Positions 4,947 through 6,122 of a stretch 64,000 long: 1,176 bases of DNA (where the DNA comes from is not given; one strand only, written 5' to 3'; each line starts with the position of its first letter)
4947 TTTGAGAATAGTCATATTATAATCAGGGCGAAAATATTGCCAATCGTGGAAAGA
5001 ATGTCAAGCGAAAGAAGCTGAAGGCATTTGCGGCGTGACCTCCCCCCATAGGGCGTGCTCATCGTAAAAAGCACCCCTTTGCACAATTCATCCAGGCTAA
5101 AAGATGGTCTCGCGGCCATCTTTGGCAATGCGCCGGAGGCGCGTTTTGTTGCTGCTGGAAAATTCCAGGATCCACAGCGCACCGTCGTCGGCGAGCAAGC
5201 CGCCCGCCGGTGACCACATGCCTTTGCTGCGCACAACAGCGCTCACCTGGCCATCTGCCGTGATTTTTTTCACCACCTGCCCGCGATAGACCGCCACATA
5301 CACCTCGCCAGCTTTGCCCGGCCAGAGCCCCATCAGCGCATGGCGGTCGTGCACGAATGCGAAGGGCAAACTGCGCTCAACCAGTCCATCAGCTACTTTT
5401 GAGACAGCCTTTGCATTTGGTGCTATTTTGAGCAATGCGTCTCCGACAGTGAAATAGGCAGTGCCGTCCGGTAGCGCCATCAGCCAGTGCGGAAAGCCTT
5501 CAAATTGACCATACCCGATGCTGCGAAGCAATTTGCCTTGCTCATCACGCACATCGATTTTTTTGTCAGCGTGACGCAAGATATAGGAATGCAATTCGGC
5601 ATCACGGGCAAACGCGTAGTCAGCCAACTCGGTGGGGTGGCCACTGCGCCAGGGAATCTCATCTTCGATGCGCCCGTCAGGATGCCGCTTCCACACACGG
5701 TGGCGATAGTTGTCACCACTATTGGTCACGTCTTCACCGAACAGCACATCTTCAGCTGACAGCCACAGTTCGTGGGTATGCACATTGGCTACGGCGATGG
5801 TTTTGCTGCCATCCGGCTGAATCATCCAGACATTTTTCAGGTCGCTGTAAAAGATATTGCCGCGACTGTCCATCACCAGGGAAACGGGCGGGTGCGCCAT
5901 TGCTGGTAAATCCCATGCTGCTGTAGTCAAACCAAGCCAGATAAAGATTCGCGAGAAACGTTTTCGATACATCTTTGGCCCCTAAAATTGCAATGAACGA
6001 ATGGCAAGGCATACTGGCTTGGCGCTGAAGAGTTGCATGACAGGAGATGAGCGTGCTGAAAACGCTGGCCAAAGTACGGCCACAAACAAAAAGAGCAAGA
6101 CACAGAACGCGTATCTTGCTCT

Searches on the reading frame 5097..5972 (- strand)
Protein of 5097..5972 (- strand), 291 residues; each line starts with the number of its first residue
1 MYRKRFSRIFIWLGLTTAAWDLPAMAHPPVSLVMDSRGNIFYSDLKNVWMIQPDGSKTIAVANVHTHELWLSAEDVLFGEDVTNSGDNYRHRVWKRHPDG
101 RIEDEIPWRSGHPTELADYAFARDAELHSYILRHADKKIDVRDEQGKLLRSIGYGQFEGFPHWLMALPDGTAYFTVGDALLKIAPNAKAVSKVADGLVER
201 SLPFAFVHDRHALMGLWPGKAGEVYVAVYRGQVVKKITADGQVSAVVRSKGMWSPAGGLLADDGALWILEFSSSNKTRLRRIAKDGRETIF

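Call 32: find_related_loci(query=window:5097-5972:-, collection=genome_contigs, flank=8000)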
Query window:5097-5972:- (291 aa) in genome_contigs; peptide patterns used: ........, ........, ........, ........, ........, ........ (x = any residue, [..] = any of these).
64 stretches matched a pattern, but none encodes a relative of the query by tblastn (E <= 1e-3).

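Call 34: find_homologous_proteins(query=window:5097-5900:-, max_evalue=0.00001)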
Query window:5097-5900:- (267 aa): 241 proteins with E <= 0.00001 among 2480 candidates; the best 120 are listed.
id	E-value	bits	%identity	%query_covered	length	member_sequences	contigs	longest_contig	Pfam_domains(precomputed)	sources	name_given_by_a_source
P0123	4.3e-178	609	100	100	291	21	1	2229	-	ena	-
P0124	1.0e-100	355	59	99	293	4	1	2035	-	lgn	-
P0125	7.5e-97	342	56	98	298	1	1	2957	-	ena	-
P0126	1.1e-96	342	57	100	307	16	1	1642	-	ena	-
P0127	1.1e-96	341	58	100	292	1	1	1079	-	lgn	-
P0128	5.4e-96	339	55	100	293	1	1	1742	-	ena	-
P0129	1.2e-94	335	56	100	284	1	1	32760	PF24684.2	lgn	-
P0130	1.4e-94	335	54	100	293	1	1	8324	-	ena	-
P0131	2.6e-94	334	54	100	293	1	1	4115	-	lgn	-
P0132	2.8e-94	334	55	100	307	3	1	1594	-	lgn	-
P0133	3.2e-94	333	55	100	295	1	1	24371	-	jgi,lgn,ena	-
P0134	8.0e-94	332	55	100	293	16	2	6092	-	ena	-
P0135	8.7e-94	332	55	100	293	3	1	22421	-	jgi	-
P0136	1.5e-93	331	55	100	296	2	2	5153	-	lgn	-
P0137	2.5e-93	330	54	100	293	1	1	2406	-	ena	-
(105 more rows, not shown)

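Call 36: find_encoding_contigs(protein=P0129, flank=6000, max_places=2)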
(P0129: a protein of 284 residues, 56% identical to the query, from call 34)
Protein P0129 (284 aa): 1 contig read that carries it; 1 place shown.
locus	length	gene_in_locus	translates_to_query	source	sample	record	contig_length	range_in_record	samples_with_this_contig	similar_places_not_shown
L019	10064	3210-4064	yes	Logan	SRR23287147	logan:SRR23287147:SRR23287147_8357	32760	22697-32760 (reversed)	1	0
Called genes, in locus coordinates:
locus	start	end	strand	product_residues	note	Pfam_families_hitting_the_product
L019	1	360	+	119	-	?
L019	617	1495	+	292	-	PF06439:3keto-disac_hyd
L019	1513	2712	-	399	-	PF00135:COesterase, PF01738:DLH (faint), PF20434:BD-FAE, PF07859:Abhydrolase_3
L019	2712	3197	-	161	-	-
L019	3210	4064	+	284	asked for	PF24684:Vgb_lyase (weak)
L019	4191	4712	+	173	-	PF13302:Acetyltransf_3, PF00583:Acetyltransf_1, PF13673:Acetyltransf_10, PF13508:Acetyltransf_7, PF08445:FR47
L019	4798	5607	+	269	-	PF00561:Abhydrolase_1, PF12146:Hydrolase_4, PF12697:Abhydrolase_6, PF08386:Abhydrolase_4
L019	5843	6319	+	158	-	PF14534:DUF4440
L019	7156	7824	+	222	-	PF00702:Hydrolase, PF12710:HAD (weak), PF13419:HAD_2, PF13242:Hydrolase_like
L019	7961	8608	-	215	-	PF00596:Aldolase_II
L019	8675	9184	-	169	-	PF13302:Acetyltransf_3, PF13420:Acetyltransf_4, PF00583:Acetyltransf_1, PF13508:Acetyltransf_7 (weak), PF08445:FR47 (weak)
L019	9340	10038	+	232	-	PF02633:Creatininase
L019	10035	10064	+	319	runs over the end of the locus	PF00248:Aldo_ket_red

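Call 37: find_encoding_contigs(protein=P0133, flank=6000, max_places=2)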
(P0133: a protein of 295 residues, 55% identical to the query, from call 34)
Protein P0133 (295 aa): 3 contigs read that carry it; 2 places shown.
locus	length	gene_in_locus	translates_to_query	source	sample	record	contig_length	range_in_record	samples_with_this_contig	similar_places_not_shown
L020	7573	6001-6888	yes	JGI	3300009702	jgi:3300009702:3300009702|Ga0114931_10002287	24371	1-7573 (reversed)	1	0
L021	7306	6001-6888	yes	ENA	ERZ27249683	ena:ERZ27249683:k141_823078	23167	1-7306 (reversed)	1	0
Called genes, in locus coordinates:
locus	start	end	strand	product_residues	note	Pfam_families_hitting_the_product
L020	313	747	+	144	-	-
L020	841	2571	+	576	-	PF00005:ABC_tran, PF02463:SMC_N (faint), PF13476:AAA_23 (faint), PF13304:AAA_21 (faint), PF12848:ABC_tran_Xtn, PF00005:ABC_tran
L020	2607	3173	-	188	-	-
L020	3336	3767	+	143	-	PF14539:DUF4442 (weak), PF13622:4HBT_3, PF03061:4HBT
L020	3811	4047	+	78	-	-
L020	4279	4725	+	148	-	-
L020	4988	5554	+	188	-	-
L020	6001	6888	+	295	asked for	-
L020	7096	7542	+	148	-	PF07366:SnoaL, PF12680:SnoaL_2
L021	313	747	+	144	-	-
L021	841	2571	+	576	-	PF00005:ABC_tran, PF02463:SMC_N (faint), PF13476:AAA_23 (faint), PF13304:AAA_21 (faint), PF12848:ABC_tran_Xtn, PF00005:ABC_tran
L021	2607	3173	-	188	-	-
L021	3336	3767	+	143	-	PF14539:DUF4442 (weak), PF13622:4HBT_3, PF03061:4HBT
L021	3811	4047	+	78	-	-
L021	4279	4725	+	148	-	-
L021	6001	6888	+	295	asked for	-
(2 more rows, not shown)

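Call 42: search_protein_families(library=pfam, proteins=[window:5097-5972:-], max_evalue=0.01)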
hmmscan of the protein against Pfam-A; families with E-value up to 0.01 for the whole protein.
window:5097-5972:- (291 aa): 1 family
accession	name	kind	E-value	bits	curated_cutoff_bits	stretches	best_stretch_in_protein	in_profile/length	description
PF24684.1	Vgb_lyase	-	3.1e-05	23.4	50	1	212-288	56-129/290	Virginiamycin B lyase family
